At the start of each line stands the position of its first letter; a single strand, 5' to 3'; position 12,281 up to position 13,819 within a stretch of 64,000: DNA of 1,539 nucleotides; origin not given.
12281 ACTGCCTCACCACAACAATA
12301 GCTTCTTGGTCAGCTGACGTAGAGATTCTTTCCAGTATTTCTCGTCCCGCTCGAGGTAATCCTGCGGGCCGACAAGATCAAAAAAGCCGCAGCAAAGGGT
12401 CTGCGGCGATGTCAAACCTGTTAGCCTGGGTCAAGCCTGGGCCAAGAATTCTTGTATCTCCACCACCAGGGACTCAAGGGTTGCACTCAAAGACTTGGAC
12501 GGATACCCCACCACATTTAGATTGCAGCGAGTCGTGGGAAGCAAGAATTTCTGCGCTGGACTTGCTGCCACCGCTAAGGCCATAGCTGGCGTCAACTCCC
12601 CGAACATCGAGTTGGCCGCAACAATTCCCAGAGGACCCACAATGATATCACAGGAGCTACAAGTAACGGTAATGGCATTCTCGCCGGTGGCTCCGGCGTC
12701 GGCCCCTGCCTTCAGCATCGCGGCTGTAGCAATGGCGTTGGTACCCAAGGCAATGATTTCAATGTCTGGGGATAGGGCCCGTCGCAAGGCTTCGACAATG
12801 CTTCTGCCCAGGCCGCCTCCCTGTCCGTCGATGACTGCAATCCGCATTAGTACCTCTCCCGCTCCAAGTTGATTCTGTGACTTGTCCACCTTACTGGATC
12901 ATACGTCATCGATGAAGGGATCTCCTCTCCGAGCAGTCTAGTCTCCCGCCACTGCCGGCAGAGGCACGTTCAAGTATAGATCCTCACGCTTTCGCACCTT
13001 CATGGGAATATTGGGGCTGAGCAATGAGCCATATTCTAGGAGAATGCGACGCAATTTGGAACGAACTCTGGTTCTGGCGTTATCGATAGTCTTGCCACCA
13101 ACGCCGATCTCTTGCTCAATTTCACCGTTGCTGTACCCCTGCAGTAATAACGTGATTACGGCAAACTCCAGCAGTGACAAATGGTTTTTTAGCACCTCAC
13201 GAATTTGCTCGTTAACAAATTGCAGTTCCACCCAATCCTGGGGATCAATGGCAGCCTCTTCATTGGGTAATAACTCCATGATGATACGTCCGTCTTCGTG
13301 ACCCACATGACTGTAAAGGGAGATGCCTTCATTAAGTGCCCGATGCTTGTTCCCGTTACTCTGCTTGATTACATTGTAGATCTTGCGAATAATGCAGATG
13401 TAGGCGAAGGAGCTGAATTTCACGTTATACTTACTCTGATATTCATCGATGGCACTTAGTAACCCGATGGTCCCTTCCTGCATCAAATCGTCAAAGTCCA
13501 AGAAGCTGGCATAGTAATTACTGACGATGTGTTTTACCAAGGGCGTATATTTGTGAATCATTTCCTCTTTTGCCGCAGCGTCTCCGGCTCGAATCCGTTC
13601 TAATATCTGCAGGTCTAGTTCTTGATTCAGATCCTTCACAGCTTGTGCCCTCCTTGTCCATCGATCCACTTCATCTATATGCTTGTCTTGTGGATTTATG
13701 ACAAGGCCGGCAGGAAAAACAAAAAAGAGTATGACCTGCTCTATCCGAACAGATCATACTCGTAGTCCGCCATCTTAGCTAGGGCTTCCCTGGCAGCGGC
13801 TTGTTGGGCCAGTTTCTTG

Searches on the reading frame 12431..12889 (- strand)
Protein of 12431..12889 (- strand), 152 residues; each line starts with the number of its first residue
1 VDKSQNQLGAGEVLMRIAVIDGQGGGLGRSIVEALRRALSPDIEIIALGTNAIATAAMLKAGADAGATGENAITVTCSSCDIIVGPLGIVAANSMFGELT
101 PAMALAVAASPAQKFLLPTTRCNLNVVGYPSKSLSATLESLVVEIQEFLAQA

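Call 67: search_protein_families(library=pfam, proteins=[window:12431-12889:-], max_evalue=0.001)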
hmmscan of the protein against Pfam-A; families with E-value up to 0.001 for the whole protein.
window:12431-12889:- (152 aa): 1 family
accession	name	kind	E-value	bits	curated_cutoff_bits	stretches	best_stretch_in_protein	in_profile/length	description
PF12953.12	DUF3842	-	5.8e-53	179.2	28.5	1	16-144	1-129/130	Domain of unknown function (DUF3842)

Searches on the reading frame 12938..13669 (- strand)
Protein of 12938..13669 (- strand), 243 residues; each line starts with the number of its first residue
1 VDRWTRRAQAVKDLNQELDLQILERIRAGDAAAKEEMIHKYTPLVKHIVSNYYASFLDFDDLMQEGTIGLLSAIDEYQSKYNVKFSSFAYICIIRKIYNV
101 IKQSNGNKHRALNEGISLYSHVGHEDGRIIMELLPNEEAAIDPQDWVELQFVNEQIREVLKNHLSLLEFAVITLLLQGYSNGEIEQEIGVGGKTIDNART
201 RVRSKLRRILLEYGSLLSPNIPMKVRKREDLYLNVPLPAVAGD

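Call 14: search_protein_families(library=pfam, proteins=[window:12938-13669:-], max_evalue=0.01)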
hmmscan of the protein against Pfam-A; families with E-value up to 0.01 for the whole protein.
window:12938-13669:- (243 aa): 3 families
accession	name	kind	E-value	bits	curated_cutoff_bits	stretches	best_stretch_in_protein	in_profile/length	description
PF04542.20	Sigma70_r2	-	3.4e-16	59.2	24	1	37-103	1-67/71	Sigma-70 region 2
PF00196.25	GerE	-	0.00098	19.1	23.5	1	164-207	3-46/57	Bacterial regulatory proteins, luxR family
PF07638.17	Sigma70_ECF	-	0.0017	18.7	21.1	0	142-208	116-181/185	ECF sigma factor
